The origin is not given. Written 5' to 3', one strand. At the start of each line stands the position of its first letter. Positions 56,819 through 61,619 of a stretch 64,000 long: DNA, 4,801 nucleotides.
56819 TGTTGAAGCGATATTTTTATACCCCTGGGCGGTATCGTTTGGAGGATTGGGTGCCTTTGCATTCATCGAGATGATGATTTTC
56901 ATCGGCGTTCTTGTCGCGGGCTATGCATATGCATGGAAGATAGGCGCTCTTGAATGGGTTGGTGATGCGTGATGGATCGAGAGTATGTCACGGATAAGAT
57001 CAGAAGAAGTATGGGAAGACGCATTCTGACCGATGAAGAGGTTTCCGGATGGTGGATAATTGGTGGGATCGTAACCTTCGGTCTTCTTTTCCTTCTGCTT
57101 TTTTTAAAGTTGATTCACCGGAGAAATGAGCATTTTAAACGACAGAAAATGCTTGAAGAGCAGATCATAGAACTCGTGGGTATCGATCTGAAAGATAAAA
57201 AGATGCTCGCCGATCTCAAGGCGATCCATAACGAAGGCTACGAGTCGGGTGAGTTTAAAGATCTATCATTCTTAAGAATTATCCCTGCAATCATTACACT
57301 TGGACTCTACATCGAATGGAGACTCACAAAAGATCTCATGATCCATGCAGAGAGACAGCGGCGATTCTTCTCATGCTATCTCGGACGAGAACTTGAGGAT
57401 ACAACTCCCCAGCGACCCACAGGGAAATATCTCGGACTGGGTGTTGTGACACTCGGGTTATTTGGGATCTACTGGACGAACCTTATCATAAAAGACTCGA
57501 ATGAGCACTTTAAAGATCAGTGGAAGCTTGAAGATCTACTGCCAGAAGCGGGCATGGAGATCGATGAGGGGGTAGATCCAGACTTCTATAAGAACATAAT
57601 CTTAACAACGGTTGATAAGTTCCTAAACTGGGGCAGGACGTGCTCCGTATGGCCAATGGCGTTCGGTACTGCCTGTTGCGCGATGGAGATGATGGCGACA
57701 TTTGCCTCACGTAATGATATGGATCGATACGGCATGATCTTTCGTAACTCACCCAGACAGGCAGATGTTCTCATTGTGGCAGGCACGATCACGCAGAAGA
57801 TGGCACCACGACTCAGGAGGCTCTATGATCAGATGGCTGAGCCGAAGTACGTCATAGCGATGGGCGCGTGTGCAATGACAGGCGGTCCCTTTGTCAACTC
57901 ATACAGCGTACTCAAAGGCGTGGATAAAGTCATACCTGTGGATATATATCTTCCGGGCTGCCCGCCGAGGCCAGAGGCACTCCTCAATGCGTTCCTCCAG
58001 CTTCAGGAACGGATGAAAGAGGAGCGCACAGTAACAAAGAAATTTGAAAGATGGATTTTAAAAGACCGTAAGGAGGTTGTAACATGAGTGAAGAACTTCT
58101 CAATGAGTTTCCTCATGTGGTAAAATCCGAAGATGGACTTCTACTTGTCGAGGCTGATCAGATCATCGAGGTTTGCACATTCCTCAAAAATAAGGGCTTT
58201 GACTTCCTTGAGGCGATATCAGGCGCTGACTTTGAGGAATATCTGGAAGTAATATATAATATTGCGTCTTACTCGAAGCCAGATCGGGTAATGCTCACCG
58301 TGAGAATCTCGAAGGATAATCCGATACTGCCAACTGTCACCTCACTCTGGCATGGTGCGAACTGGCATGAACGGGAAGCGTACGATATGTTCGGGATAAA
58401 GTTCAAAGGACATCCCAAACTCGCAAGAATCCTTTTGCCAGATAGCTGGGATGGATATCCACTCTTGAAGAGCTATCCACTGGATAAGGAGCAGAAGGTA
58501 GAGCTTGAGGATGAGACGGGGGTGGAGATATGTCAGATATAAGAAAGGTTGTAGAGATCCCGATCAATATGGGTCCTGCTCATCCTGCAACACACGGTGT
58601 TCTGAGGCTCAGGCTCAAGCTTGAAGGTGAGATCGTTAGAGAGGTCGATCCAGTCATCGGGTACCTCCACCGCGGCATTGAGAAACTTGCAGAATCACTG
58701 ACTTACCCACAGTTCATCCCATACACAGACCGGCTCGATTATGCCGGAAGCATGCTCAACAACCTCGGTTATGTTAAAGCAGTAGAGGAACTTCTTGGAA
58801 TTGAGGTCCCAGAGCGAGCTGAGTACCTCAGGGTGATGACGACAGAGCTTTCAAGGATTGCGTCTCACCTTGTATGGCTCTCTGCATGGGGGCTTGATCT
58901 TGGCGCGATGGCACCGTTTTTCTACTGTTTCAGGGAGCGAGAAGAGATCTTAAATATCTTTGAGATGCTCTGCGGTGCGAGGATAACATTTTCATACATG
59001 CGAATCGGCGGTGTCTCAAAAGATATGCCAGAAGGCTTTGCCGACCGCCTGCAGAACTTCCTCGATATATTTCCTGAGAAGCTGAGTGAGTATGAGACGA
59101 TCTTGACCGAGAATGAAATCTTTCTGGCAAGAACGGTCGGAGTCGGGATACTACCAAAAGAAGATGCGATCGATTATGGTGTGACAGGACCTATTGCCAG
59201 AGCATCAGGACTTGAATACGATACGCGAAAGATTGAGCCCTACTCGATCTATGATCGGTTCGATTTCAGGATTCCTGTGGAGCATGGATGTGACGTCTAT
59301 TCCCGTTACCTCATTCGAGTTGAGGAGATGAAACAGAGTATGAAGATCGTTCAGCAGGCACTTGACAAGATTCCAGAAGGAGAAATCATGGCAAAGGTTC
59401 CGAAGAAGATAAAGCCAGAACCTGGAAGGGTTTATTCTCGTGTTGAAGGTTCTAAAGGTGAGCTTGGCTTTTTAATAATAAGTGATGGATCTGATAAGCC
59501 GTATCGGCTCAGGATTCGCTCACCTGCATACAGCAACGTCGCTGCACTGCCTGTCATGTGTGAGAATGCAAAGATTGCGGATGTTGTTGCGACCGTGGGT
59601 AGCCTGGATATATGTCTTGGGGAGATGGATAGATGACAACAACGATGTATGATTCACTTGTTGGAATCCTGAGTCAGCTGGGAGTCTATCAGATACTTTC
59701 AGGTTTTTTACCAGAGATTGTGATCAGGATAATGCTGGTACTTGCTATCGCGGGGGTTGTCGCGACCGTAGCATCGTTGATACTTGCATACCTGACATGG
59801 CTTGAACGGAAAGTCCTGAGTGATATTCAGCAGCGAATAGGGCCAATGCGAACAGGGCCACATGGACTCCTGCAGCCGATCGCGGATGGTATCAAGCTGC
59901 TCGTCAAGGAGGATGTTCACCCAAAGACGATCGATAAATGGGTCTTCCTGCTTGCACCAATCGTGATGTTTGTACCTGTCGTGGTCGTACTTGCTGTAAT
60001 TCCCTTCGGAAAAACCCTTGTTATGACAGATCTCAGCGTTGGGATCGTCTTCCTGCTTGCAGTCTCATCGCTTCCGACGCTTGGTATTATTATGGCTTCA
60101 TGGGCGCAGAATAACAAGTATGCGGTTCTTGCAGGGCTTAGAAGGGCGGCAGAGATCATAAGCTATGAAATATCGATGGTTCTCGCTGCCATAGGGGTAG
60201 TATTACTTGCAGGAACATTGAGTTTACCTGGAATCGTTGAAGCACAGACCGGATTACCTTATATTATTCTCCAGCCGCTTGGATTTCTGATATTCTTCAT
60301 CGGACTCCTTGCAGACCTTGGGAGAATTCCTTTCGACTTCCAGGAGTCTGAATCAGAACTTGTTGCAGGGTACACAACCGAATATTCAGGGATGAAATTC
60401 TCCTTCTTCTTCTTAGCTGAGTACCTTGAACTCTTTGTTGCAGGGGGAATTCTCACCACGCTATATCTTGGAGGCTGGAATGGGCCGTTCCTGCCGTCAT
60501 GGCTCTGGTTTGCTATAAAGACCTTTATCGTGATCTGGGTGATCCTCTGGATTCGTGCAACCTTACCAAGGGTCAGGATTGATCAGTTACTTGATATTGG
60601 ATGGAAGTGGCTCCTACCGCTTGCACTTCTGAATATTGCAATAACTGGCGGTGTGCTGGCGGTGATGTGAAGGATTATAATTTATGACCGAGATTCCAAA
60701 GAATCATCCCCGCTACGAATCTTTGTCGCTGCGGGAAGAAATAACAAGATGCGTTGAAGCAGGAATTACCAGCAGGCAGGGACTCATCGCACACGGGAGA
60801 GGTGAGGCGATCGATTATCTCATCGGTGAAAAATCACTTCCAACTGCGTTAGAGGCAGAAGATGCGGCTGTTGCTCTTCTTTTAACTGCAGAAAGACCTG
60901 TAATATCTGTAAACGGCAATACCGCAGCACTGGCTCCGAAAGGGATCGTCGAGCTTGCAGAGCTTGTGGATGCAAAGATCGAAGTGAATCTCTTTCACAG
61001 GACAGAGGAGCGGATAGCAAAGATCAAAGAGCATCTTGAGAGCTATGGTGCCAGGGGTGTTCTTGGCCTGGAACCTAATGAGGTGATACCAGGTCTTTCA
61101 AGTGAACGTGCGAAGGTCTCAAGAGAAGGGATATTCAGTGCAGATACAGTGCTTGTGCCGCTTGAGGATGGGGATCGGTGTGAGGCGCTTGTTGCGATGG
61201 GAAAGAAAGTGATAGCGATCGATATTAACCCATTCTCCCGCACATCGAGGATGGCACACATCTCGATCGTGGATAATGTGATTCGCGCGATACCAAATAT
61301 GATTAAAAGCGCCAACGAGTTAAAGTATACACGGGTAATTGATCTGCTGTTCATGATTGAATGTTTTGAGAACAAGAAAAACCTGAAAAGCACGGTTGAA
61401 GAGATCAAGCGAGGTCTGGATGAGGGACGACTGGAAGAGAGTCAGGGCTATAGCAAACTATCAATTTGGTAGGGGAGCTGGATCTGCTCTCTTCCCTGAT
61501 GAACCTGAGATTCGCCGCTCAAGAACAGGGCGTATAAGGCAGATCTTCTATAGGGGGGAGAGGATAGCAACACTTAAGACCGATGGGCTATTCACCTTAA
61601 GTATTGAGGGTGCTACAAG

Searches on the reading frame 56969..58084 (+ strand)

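Call 39: search_protein_families(library=pfam, proteins=[window:56969-58084:+], max_evalue=0.0001)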
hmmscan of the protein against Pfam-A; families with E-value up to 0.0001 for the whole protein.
window:56969-58084:+ (372 aa): 2 families
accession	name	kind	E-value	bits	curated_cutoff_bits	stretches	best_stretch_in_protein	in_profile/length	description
PF01058.29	Oxidored_q6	-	4e-32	111.1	27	1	236-344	1-127/128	NADH ubiquinone oxidoreductase, 20 Kd subunit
PF14018.11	DUF4234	-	3.1e-08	34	25.3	0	149-183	1-35/70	Domain of unknown function (DUF4234)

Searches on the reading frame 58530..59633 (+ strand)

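Call 39: search_protein_families(library=pfam, proteins=[window:58530-59633:+], max_evalue=0.0001)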
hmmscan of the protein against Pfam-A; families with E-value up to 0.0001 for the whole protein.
window:58530-59633:+ (368 aa): 1 family
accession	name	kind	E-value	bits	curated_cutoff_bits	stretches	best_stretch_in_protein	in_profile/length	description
PF00346.24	Complex1_49kDa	-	4.8e-101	337.8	24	2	123-296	1-174/271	Respiratory-chain NADH dehydrogenase, 49 Kd subunit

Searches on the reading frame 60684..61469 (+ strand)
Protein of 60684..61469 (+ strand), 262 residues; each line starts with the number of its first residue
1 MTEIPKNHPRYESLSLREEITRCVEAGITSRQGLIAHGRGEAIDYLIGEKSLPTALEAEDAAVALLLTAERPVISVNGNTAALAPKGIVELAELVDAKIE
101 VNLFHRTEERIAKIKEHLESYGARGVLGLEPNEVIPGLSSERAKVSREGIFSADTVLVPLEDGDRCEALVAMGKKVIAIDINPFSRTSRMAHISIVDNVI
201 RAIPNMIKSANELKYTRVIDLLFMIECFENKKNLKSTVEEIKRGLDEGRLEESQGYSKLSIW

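Call 39: search_protein_families(library=pfam, proteins=[window:60684-61469:+], max_evalue=0.0001)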
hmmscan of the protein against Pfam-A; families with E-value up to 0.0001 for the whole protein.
window:60684-61469:+ (262 aa): 1 family
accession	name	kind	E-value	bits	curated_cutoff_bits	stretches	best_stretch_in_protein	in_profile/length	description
PF02006.22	PPS_PS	-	1.6e-75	252.9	26.4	1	66-241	1-176/176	Phosphopantothenate/pantothenate synthetase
